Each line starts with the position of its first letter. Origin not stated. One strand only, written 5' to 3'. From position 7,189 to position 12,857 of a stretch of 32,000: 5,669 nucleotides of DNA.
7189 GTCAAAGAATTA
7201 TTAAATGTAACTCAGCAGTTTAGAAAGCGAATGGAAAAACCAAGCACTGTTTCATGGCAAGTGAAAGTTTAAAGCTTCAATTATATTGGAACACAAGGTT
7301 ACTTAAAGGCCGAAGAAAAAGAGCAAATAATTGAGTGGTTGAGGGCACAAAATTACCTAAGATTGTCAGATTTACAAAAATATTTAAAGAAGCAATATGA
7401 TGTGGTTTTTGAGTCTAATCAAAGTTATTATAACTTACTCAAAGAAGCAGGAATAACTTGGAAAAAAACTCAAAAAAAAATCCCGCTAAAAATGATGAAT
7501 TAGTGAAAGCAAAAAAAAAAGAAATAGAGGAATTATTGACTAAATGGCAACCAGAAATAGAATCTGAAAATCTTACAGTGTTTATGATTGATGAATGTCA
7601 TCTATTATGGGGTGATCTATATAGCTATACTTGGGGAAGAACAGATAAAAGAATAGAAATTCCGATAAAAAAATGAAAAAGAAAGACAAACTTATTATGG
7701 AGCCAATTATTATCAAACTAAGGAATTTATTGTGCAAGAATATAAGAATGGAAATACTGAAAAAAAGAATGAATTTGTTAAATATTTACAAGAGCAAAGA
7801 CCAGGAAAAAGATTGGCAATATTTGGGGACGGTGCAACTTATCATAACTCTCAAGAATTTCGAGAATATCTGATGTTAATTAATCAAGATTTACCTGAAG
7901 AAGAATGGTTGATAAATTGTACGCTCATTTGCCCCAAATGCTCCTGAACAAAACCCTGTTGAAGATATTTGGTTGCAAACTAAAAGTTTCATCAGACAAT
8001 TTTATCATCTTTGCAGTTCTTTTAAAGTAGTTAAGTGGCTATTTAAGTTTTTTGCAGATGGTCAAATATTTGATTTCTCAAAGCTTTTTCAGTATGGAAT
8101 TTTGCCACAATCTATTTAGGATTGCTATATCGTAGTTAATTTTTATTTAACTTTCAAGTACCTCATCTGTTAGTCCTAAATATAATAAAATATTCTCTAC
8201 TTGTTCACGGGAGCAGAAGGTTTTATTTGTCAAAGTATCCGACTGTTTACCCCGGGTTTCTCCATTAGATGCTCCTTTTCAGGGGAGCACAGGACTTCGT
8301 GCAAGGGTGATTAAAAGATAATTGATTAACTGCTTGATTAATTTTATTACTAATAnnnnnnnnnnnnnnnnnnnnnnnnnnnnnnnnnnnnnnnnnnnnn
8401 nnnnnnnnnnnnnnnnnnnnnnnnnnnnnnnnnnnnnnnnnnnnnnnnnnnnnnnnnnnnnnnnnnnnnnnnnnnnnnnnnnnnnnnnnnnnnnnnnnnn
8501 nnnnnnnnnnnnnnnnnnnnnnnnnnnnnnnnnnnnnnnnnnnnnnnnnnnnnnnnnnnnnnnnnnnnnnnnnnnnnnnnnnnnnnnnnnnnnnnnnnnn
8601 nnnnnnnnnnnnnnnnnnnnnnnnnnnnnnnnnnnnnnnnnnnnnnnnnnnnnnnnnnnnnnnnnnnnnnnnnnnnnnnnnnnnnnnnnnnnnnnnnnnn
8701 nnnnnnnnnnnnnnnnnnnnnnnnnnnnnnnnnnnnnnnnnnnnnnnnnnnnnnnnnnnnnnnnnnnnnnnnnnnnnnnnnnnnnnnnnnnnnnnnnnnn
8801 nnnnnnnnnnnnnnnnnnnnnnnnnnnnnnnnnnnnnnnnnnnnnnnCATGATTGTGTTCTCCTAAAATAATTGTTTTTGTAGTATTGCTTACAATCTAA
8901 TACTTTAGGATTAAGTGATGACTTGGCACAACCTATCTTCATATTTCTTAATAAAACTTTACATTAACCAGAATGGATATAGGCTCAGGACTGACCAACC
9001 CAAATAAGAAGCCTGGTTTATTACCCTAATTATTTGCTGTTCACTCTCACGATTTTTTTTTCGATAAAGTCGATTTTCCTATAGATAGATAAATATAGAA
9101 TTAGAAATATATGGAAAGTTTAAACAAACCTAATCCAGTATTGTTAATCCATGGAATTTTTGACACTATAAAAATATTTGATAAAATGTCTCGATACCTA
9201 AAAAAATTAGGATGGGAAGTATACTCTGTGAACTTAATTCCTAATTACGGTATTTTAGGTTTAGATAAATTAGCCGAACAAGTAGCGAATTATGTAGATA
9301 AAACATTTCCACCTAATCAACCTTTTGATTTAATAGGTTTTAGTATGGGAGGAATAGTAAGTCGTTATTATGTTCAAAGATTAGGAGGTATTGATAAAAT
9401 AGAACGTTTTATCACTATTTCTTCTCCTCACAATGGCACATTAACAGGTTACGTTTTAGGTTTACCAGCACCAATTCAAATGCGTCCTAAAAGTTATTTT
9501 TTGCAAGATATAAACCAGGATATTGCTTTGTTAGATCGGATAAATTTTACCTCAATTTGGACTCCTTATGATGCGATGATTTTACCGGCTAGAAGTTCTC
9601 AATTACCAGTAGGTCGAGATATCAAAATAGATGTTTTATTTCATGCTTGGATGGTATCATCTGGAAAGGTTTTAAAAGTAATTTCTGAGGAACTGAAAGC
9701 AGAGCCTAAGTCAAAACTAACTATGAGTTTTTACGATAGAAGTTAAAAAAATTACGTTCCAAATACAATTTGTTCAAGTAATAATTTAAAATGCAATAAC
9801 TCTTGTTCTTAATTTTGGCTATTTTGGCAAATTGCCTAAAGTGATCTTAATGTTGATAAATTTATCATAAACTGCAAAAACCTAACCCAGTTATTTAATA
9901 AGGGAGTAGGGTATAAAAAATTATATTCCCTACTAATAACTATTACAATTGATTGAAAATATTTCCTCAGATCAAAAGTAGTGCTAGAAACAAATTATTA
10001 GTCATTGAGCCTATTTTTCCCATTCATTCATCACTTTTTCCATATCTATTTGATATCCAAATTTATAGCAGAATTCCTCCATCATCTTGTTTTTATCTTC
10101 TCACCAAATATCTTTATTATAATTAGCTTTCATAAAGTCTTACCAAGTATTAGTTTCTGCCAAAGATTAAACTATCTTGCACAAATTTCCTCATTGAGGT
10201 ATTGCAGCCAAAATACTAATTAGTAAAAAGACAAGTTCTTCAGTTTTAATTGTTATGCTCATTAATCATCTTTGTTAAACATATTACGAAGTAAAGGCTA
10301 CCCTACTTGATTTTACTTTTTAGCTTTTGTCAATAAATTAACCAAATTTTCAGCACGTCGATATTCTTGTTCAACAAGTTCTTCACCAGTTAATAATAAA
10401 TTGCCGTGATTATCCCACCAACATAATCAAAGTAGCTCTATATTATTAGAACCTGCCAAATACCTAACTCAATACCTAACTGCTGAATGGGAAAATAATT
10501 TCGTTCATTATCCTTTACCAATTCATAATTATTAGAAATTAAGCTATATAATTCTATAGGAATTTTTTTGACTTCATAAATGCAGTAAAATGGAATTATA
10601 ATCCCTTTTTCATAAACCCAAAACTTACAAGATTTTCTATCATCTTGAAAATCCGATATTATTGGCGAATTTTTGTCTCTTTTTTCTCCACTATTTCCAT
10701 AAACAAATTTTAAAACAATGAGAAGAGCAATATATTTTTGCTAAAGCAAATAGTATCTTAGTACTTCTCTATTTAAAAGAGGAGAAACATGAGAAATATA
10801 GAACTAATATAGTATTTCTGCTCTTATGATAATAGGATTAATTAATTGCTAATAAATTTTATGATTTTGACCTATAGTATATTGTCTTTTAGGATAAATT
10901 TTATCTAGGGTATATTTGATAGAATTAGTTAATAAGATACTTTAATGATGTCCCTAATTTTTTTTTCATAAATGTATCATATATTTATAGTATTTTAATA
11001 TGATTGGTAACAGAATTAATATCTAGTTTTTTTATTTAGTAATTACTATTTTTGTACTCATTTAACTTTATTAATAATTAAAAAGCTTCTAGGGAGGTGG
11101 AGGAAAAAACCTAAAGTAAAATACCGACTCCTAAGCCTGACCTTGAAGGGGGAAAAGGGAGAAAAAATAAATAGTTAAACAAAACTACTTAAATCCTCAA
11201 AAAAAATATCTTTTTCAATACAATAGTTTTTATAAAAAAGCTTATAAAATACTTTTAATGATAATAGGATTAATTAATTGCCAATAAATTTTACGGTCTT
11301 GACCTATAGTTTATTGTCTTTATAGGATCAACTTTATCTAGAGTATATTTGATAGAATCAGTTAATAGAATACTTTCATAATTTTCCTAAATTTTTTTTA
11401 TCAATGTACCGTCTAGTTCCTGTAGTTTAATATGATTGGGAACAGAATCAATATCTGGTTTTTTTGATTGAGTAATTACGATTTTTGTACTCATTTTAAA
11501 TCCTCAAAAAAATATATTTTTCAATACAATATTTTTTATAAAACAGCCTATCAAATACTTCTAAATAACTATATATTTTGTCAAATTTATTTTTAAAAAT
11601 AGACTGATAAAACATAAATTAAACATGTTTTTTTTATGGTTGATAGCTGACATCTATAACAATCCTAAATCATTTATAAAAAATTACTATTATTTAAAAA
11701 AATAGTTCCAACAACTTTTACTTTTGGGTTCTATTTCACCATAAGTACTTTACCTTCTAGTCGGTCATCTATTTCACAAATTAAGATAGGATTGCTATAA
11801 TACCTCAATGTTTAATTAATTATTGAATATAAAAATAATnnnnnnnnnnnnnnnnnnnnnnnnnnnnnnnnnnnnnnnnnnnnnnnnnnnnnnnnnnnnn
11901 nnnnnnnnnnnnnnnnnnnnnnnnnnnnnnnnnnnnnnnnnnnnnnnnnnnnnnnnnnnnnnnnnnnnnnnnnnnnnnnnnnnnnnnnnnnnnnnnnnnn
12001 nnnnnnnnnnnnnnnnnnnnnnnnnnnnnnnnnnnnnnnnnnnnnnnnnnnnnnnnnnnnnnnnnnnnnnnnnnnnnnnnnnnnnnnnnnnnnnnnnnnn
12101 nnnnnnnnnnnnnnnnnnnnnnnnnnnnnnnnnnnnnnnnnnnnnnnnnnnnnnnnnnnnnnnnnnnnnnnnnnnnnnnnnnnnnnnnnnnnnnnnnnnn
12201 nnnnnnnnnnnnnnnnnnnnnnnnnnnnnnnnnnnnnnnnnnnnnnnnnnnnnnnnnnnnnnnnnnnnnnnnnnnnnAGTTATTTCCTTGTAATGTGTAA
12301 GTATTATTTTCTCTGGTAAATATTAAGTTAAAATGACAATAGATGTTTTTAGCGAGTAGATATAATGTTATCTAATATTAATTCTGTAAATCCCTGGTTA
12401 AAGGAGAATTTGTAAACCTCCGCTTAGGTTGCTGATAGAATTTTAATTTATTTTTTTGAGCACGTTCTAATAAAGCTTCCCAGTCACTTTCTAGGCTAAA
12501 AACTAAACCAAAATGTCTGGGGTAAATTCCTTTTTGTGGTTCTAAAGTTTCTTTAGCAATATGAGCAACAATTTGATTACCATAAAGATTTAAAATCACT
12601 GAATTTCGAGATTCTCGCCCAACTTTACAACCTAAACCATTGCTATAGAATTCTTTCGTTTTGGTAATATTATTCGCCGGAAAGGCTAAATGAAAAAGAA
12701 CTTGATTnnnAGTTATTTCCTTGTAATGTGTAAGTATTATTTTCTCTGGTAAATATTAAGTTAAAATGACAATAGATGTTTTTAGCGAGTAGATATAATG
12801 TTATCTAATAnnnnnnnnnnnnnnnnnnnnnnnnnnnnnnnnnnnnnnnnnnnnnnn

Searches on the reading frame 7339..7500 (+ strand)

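Call 68: search_protein_families(library=pfam, proteins=[window:7339-7500:+], max_evalue=0.01)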
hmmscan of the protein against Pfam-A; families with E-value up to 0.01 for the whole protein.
window:7339-7500:+ (54 aa): 1 family
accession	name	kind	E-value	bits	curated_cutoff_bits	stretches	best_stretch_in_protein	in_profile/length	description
PF13592.12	HTH_33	-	2.3e-09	37.2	25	1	4-47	2-44/60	Winged helix-turn helix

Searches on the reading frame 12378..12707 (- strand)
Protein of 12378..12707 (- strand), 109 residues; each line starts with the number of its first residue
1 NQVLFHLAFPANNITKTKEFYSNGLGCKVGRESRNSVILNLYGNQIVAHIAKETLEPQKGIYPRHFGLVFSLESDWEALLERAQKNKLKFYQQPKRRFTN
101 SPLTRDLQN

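Call 33: search_protein_families(library=pfam, proteins=[window:12378-12707:-], max_evalue=0.001)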
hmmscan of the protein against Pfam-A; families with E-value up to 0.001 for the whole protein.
window:12378-12707:- (109 aa): 1 family
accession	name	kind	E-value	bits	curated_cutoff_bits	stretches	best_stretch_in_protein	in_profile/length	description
PF00903.31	Glyoxalase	-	7.5e-10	39.7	20.6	1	5-100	3-105/121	Glyoxalase/Bleomycin resistance protein/Dioxygenase superfamily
